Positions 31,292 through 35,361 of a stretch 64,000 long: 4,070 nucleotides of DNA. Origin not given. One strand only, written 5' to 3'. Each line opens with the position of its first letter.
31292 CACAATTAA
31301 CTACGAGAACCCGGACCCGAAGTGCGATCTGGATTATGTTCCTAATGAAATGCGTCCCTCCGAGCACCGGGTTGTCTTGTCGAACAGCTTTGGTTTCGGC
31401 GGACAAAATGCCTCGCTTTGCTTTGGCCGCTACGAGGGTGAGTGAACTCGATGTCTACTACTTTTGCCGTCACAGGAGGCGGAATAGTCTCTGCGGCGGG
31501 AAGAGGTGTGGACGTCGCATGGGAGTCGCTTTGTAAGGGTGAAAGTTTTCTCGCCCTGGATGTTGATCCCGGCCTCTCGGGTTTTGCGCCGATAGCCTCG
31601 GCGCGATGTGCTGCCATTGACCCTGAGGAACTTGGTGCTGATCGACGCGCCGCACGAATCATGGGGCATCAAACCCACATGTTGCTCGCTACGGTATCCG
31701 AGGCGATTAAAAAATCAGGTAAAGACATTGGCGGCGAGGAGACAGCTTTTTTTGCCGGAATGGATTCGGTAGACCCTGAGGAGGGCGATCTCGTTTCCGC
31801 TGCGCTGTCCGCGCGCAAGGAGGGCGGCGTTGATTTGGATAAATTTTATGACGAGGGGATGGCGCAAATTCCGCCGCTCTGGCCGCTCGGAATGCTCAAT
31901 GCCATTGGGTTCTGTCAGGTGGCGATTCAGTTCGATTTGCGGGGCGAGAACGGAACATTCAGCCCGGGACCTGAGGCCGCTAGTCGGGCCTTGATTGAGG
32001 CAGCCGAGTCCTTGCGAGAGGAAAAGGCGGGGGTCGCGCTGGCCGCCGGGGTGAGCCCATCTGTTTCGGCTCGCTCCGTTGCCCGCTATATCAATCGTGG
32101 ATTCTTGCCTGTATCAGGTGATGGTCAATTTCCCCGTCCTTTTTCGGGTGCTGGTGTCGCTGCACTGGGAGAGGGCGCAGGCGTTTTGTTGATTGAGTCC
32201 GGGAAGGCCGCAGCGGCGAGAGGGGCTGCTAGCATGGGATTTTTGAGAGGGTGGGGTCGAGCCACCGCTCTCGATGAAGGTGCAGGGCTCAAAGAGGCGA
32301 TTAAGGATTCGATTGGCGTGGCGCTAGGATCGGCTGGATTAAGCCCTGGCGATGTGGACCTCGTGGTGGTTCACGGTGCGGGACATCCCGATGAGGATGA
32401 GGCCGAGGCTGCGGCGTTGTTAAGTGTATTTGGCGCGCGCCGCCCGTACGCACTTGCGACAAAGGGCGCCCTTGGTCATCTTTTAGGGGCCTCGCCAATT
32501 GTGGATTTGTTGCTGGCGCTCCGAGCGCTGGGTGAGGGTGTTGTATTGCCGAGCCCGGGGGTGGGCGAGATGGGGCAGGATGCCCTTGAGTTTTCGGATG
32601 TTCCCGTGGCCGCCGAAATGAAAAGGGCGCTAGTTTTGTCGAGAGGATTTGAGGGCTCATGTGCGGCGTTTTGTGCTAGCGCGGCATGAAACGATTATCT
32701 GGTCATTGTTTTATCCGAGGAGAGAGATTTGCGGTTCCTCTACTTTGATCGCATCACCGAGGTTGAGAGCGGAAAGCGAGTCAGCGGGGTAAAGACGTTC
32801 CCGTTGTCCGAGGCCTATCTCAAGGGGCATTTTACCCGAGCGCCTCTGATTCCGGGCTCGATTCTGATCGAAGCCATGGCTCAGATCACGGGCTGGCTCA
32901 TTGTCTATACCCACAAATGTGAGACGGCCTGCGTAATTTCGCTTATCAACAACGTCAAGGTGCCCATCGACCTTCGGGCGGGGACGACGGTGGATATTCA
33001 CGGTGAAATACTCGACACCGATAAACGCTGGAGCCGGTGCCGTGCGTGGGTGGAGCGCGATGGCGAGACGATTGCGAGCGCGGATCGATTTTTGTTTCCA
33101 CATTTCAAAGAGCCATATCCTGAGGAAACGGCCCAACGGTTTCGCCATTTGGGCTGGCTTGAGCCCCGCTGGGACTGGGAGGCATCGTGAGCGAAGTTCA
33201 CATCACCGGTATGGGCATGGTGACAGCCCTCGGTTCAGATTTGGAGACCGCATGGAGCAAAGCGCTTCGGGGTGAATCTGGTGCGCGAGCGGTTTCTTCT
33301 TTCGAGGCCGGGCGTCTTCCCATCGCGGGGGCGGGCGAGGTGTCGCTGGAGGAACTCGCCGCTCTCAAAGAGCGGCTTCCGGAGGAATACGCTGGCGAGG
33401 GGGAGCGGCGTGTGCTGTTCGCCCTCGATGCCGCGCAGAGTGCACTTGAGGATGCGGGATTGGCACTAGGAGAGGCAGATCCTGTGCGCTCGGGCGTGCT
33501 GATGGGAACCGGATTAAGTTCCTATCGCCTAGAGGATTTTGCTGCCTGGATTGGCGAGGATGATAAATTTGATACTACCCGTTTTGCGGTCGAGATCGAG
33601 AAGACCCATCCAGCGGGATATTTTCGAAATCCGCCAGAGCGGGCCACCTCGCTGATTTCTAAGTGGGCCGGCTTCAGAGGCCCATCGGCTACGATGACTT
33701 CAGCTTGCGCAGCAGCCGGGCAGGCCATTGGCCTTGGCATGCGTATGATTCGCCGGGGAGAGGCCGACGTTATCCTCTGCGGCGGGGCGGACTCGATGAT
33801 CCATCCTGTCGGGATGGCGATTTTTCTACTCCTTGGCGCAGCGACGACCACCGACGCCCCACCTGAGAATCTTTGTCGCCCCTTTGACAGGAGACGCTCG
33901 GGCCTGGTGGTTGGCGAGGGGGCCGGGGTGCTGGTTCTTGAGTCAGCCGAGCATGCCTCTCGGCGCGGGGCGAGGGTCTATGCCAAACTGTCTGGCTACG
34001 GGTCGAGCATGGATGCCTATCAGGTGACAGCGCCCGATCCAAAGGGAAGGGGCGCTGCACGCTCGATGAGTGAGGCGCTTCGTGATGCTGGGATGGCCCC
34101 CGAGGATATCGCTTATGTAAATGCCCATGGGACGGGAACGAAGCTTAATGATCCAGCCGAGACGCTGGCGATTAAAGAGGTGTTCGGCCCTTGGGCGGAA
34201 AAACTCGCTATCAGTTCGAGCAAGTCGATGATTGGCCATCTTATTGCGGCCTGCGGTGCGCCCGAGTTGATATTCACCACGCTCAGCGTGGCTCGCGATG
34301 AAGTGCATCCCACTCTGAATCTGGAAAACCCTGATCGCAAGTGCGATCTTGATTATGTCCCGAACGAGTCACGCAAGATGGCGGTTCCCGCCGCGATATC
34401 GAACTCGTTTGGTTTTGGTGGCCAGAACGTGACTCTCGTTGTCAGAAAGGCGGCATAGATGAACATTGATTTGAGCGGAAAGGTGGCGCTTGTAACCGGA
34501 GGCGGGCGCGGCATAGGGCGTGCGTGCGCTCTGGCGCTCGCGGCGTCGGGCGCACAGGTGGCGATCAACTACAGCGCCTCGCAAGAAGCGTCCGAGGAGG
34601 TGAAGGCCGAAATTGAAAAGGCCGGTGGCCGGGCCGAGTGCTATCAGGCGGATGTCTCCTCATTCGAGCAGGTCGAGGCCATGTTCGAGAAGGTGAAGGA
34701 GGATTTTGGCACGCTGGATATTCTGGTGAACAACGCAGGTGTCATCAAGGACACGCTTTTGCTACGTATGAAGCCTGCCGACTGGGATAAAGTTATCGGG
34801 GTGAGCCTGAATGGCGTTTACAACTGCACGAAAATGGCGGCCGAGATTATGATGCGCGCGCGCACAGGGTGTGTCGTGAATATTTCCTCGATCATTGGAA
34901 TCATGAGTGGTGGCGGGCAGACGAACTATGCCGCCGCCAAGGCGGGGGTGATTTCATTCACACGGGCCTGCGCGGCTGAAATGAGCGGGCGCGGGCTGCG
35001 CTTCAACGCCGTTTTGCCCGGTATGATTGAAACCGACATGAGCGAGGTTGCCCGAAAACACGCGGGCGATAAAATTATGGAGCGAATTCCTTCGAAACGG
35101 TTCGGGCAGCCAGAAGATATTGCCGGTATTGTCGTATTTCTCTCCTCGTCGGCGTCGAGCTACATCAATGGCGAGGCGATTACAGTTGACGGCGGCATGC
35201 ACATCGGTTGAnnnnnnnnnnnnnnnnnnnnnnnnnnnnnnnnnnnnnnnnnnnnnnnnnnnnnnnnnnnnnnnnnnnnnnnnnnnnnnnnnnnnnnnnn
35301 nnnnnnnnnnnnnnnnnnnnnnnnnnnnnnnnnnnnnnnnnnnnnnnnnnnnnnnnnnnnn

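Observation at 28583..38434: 11-gene type II FAS/PKS-like operon (aryl-polyene-like specialised lipid system) of unclear product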

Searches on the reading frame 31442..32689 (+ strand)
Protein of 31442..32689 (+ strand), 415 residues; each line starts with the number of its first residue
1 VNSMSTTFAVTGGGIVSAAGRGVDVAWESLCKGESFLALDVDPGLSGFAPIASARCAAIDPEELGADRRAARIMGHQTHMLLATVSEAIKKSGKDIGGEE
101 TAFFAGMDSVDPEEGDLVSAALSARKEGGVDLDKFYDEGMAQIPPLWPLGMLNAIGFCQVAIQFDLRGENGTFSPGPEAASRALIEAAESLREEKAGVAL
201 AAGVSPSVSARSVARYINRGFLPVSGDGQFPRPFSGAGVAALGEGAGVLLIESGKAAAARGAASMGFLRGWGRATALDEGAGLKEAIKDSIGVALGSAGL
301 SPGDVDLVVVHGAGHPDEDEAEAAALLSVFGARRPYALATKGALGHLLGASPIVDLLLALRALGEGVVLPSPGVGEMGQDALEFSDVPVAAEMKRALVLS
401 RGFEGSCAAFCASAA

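Call 4: search_protein_families(library=pfam, proteins=[window:31442-32689:+], max_evalue=0.01)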
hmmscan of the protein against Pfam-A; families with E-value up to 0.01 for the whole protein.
window:31442-32689:+ (415 aa): 2 families
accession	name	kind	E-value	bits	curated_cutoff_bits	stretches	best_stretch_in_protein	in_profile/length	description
PF02801.28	Ketoacyl-synt_C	-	4.5e-16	59.4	20.8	1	285-372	25-116/119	Beta-ketoacyl synthase, C-terminal domain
PF00109.32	ketoacyl-synt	-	7.2e-16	59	20.8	1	9-255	5-250/252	Beta-ketoacyl synthase, N-terminal domain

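Call 5: search_protein_families(library=ncbifam, proteins=[window:31442-32689:+], max_evalue=0.01)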
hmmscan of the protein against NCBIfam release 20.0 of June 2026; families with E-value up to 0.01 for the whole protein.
window:31442-32689:+ (415 aa): 17 families
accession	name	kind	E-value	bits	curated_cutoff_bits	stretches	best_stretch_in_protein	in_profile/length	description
TIGR03150.1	fabF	equivalog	2.8e-33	115.2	493.75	1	9-406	4-400/407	beta-ketoacyl-ACP synthase II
NF004970.0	PRK06333.1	subfamily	4.6e-30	104.8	525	1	8-408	6-415/424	beta-ketoacyl-ACP synthase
NF005589.0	PRK07314.1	subfamily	6.5e-29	100.9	387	1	8-408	6-405/413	beta-ketoacyl-ACP synthase II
NF005490.0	PRK07103.1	equivalog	1.7e-27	96.5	445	1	5-411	3-409/414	polyketide beta-ketoacyl:acyl carrier protein synthase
NF058662.1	cispenta_AmcF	equivalog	1e-26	93.8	325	1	179-396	131-351/369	cispentacin biosynthesis acyltransferase subunit AmcF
NF005076.0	PRK06501.1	equivalog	1.2e-23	83.7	629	1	8-404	13-412/425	beta-ketoacyl-ACP synthase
NF004618.0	PRK05952.1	equivalog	1.7e-23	83.2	455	1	183-410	153-378/384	beta-ketoacyl-ACP synthase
NF006274.0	PRK08439.1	equivalog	8.8e-21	74.1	621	1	9-401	5-390/406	beta-ketoacyl-ACP synthase II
NF005916.1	PRK07910.1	equivalog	3.2e-18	65.9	560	1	120-377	114-378/418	KasA/KasB family beta-ketoacyl-ACP synthase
NF006618.0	PRK09185.1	subfamily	1.8e-17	63.5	407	1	160-405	144-383/394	beta-ketoacyl-ACP synthase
NF006587.0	PRK09116.1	equivalog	7e-17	61.3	470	1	157-370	144-359/408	beta-ketoacyl-ACP synthase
NF005935.0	PRK07967.1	equivalog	4e-16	58.9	630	1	9-408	5-397/406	beta-ketoacyl-ACP synthase I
NF041183.1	Pks2_ls1_myc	equivalog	1.3e-12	45.5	2400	1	57-369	70-367/2086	sulfolipid-1 biosynthesis phthioceranic/hydroxyphthioceranic acid synthase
NF045894.1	PKS_plus_SDR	equivalog_domain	3.7e-12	44.7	1740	1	57-368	70-370/1515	type I polyketide synthase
NF006434.0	PRK08722.1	equivalog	2.3e-09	36.6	759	1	9-406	7-405/414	beta-ketoacyl-ACP synthase II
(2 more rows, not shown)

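Call 19: search_solved_structures(query=window:31442-32689:+, max_evalue=0.00001, show_alignments=1)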
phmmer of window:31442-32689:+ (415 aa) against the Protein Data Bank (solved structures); distinct sequences matched with E-value up to 0.00001: 81 (the best 60 are shown).
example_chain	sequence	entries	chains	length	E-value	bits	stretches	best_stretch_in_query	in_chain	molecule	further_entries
3o04_A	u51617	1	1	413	8.3e-27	97.6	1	9-401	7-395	beta-keto-acyl carrier protein synthase II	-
5sxo_A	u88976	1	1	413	1e-26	97.4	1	9-401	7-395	3-oxoacyl-[acyl-carrier-protein] synthase 2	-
4ls5_A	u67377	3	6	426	1.4e-20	77.1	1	8-406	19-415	3-oxoacyl-[acyl-carrier-protein] synthase 2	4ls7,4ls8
4ls6_A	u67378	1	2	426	2.4e-20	76.4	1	8-406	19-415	3-oxoacyl-[acyl-carrier-protein] synthase 2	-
1j3n_A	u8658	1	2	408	5.3e-20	75.2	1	108-403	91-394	3-oxoacyl-(acyl-carrier protein) synthase II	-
2gqd_A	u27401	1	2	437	2.6e-19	72.9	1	6-371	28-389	3-oxoacyl-[acyl-carrier-protein] synthase 2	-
1w0i_A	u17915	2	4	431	1.6e-17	67.1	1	154-370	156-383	3-OXOACYL CARRIER PROTEIN SYNTHASE | 3-OXOACYL-[ACYL-CARRIER-PROTEIN] SYNTHASE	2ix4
1tqy_B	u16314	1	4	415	1.8e-17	66.9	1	132-406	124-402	Actinorhodin polyketide putative beta-ketoacyl synthase 2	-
8z5c_A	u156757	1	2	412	7.8e-17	64.8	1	9-403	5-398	3-oxoacyl-[acyl-carrier-protein] synthase 2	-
8z5e_A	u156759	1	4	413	6.1e-16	61.9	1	8-403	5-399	3-oxoacyl-[acyl-carrier-protein] synthase 2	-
8z5d_A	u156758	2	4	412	7.6e-16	61.6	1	9-403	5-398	3-oxoacyl-[acyl-carrier-protein] synthase 2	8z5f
9n50_A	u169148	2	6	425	1.1e-15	61.1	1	7-411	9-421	3-oxoacyl-[acyl-carrier-protein] synthase, mitochondrial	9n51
1ox0_A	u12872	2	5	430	1.1e-15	61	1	115-384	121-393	Beta ketoacyl-acyl carrier protein synthase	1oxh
6kxd_A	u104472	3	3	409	1.4e-15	60.7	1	180-380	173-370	Ketosynthase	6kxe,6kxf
2iwy_A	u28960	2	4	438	2.1e-15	60.1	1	8-411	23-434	3-OXOACYL-[ACYL-CARRIER-PROTEIN] SYNTHASE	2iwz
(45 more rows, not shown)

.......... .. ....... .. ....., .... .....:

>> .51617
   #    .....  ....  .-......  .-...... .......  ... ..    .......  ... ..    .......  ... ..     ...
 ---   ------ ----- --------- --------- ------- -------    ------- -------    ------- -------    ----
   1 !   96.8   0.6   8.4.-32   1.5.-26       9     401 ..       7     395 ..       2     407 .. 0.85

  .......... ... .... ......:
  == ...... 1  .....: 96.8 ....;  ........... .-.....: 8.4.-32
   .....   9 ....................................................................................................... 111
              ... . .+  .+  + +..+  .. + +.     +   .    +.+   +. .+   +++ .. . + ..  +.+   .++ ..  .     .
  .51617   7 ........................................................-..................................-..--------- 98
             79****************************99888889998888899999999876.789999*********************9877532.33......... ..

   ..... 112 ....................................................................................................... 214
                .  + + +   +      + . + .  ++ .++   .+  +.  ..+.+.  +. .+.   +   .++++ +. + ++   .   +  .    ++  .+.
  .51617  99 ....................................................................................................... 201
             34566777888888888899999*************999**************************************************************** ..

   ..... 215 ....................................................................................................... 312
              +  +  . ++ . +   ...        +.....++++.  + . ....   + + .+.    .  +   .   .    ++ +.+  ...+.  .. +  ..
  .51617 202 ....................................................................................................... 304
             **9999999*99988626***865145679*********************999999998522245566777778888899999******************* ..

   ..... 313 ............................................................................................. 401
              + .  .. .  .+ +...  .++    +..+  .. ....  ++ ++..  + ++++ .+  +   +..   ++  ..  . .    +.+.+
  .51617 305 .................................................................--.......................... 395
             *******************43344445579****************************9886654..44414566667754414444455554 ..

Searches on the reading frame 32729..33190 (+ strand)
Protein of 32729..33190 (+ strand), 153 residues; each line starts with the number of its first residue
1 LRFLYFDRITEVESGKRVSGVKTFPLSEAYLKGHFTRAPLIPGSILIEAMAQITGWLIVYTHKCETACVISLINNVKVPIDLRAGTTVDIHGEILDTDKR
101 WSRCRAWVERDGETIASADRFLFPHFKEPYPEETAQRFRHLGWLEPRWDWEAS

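Call 4: search_protein_families(library=pfam, proteins=[window:32729-33190:+], max_evalue=0.01)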
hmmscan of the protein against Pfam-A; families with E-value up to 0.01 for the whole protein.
window:32729-33190:+ (153 aa): 1 family
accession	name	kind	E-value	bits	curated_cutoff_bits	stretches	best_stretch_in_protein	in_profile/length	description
PF07977.19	FabA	-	2.6e-12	47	23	1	3-118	6-137/138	FabA-like domain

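Call 5: search_protein_families(library=ncbifam, proteins=[window:32729-33190:+], max_evalue=0.01)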
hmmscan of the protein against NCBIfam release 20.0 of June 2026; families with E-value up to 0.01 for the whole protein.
window:32729-33190:+ (153 aa): 6 families
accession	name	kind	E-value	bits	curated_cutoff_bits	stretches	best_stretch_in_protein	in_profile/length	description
NF000582.1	PRK00006.1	equivalog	5.2e-19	68.5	113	1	3-119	15-132/137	3-hydroxyacyl-ACP dehydratase FabZ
TIGR01750.1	fabZ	equivalog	1e-17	64.3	155.15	1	3-119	16-136/141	3-hydroxyacyl-ACP dehydratase FabZ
NF009667.0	PRK13188.1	equivalog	7.4e-15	54.6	465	1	3-100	336-434/464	bifunctional UDP-3-O-[3-hydroxymyristoyl] N-acetylglucosamine deacetylase/3-hydroxyacyl-ACP dehydratase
NF058663.1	cispen_cyc_AmcE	equivalog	0.00013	22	140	1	4-60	20-76/153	cispentacin biosynthesis cyclizing decarboxylase AmcE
NF003509.0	PRK05174.1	equivalog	0.00058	19.7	124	1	4-67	35-104/172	bifunctional 3-hydroxydecanoyl-ACP dehydratase/trans-2-decenoyl-ACP isomerase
TIGR01749.1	fabA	equivalog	0.0052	16.7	238.15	1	28-63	62-97/169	3-hydroxyacyl-[acyl-carrier-protein] dehydratase FabA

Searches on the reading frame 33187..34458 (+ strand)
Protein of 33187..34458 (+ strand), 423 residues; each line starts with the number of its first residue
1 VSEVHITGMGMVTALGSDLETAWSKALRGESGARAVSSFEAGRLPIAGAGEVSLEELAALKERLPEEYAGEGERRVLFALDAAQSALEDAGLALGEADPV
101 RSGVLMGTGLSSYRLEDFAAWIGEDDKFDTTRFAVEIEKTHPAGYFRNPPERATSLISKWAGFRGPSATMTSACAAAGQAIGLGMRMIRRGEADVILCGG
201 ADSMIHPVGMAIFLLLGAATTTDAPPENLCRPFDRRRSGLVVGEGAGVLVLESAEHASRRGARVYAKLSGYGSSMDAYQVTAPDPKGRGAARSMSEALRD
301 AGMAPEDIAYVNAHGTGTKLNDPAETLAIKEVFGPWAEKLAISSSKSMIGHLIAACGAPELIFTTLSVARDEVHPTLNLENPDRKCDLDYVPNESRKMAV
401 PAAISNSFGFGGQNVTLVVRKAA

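Call 4: search_protein_families(library=pfam, proteins=[window:33187-34458:+], max_evalue=0.01)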
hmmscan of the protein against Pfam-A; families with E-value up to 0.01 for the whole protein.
window:33187-34458:+ (423 aa): 5 families
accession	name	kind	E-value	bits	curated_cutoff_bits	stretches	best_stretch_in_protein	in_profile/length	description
PF00109.32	ketoacyl-synt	-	8.4e-41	140.7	20.8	1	2-257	2-252/252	Beta-ketoacyl synthase, N-terminal domain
PF02801.28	Ketoacyl-synt_C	-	1.4e-36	125.5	20.8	1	265-380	1-119/119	Beta-ketoacyl synthase, C-terminal domain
PF00108.29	Thiolase_N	-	1.9e-05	24.6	26.4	1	166-206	77-117/260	Thiolase, N-terminal domain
PF22691.2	Thiolase_C_1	-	0.009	16.2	28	0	281-314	11-44/144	Thiolase C-terminal domain-like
PF08545.16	ACP_syn_III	-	0.0098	16.2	24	0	170-204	3-37/80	3-Oxoacyl-[acyl-carrier-protein (ACP)] synthase III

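Call 5: search_protein_families(library=ncbifam, proteins=[window:33187-34458:+], max_evalue=0.01)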
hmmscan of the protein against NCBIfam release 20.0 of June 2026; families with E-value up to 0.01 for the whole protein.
window:33187-34458:+ (423 aa): 39 families (the best 25 are shown)
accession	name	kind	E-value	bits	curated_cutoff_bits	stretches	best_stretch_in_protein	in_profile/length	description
TIGR03150.1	fabF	equivalog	1.1e-124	416.2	493.75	1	4-420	3-407/407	beta-ketoacyl-ACP synthase II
NF005589.0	PRK07314.1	subfamily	7.6e-121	403.7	387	1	3-422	5-412/413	beta-ketoacyl-ACP synthase II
NF004970.0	PRK06333.1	subfamily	1.2e-106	357.1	525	1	3-421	5-421/424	beta-ketoacyl-ACP synthase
NF005076.0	PRK06501.1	equivalog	5.6e-87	292.4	629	1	4-420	13-421/425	beta-ketoacyl-ACP synthase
NF006274.0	PRK08439.1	equivalog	7.3e-87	291.8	621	1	1-421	1-405/406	beta-ketoacyl-ACP synthase II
NF006434.0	PRK08722.1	equivalog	8.8e-83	278.5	759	1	4-421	6-413/414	beta-ketoacyl-ACP synthase II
NF006587.0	PRK09116.1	equivalog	1.7e-77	260.9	470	1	3-422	3-407/408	beta-ketoacyl-ACP synthase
NF005916.1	PRK07910.1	equivalog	2.4e-77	260.6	560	1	2-419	12-415/418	KasA/KasB family beta-ketoacyl-ACP synthase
NF058662.1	cispenta_AmcF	equivalog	2.6e-72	243.9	325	1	4-420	2-368/369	cispentacin biosynthesis acyltransferase subunit AmcF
NF006618.0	PRK09185.1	subfamily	2.8e-72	243.9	407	1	1-421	2-392/394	beta-ketoacyl-ACP synthase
NF004618.0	PRK05952.1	equivalog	1.7e-69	234.6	455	2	83-422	65-383/384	beta-ketoacyl-ACP synthase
NF005490.0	PRK07103.1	equivalog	8.8e-68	229.2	445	1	1-422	3-413/414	polyketide beta-ketoacyl:acyl carrier protein synthase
NF005935.0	PRK07967.1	equivalog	1.7e-65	221.4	630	1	1-422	1-404/406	beta-ketoacyl-ACP synthase I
NF040607.1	mycolic_Pks13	equivalog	4.8e-40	137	2100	1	139-421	236-525/1680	polyketide synthase Pks13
NF045894.1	PKS_plus_SDR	equivalog_domain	3.9e-39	134.1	1740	1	153-422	152-427/1515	type I polyketide synthase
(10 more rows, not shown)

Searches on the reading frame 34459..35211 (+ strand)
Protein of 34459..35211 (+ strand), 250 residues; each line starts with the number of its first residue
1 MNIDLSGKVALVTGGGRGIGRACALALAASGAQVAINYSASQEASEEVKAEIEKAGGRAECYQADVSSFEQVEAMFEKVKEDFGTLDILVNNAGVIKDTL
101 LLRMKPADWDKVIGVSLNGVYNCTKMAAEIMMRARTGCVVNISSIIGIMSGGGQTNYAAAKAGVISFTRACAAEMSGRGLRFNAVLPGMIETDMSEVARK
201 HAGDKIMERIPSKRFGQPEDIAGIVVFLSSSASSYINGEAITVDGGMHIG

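Call 4: search_protein_families(library=pfam, proteins=[window:34459-35211:+], max_evalue=0.01)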
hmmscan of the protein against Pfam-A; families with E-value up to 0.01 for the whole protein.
window:34459-35211:+ (250 aa): 4 families
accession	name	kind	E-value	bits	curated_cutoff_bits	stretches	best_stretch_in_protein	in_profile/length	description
PF13561.12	adh_short_C2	-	1.3e-67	228.3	27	1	17-248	6-236/236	Enoyl-(Acyl carrier protein) reductase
PF00106.31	adh_short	-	7.8e-59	198.9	26.6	1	8-200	1-192/195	short chain dehydrogenase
PF08659.16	KR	-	9.3e-25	88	22.6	1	10-180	3-168/180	KR domain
PF01370.27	Epimerase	-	0.0068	16.3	20.9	0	10-81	1-65/240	NAD dependent epimerase/dehydratase family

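Call 5: search_protein_families(library=ncbifam, proteins=[window:34459-35211:+], max_evalue=0.01)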
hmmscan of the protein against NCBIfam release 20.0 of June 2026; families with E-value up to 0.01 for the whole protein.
window:34459-35211:+ (250 aa): 237 families (the best 25 are shown)
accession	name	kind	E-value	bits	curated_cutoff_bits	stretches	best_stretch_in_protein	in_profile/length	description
TIGR01830.1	3oxo_ACP_reduc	equivalog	2.6e-88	295.7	297.75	1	10-247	1-238/239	3-oxoacyl-[acyl-carrier-protein] reductase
NF004197.0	PRK05653.1-1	equivalog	2.7e-78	263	332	1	1-248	1-247/249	3-oxoacyl-ACP reductase FabG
NF004198.0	PRK05653.1-3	equivalog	1.9e-76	256.8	296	1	5-249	5-248/248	3-oxoacyl-ACP reductase FabG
NF009466.0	PRK12826.1-2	subfamily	6.9e-76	255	222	1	8-248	4-245/248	3-oxoacyl-ACP reductase FabG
NF004199.0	PRK05653.1-4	equivalog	6.7e-74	248.6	301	1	3-248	1-246/247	3-oxoacyl-ACP reductase FabG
NF053542.1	FlxB_rubin_SDR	equivalog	4.1e-71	239.5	340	1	8-247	1-239/239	flexirubin biosynthesis SDR family reductase FlxB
TIGR01829.1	AcAcCoA_reduct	subfamily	7.1e-70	235.4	302.1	1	8-248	1-241/242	acetoacetyl-CoA reductase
NF004200.0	PRK05653.1-5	equivalog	6.6e-69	232.1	273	1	8-247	3-241/242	3-oxoacyl-ACP reductase FabG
NF009546.0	PRK12935.1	equivalog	7.9e-69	231.9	418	1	3-248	2-246/247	acetoacetyl-CoA reductase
NF005559.1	PRK07231.1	subfamily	4e-68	229.6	215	1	5-248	2-248/249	glucose 1-dehydrogenase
NF009464.0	PRK12824.1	subfamily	4.3e-68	229.6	269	1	8-248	3-243/245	3-oxoacyl-ACP reductase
NF005390.0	PRK06935.1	equivalog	6.6e-67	225.6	369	1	3-247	11-255/258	2-dehydro-3-deoxy-D-gluconate 5-dehydrogenase KduD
NF004791.0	PRK06138.1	equivalog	1.7e-65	220.8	312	1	4-249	2-251/252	SDR family oxidoreductase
NF052558.1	MBtsdlDhBudC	equivalog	5.3e-65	219.4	270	1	6-247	2-241/250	meso-2,3-butanediol dehydrogenase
NF006070.0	PRK08213.1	subfamily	4.4e-63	213.2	279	1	3-249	8-258/259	gluconate 5-dehydrogenase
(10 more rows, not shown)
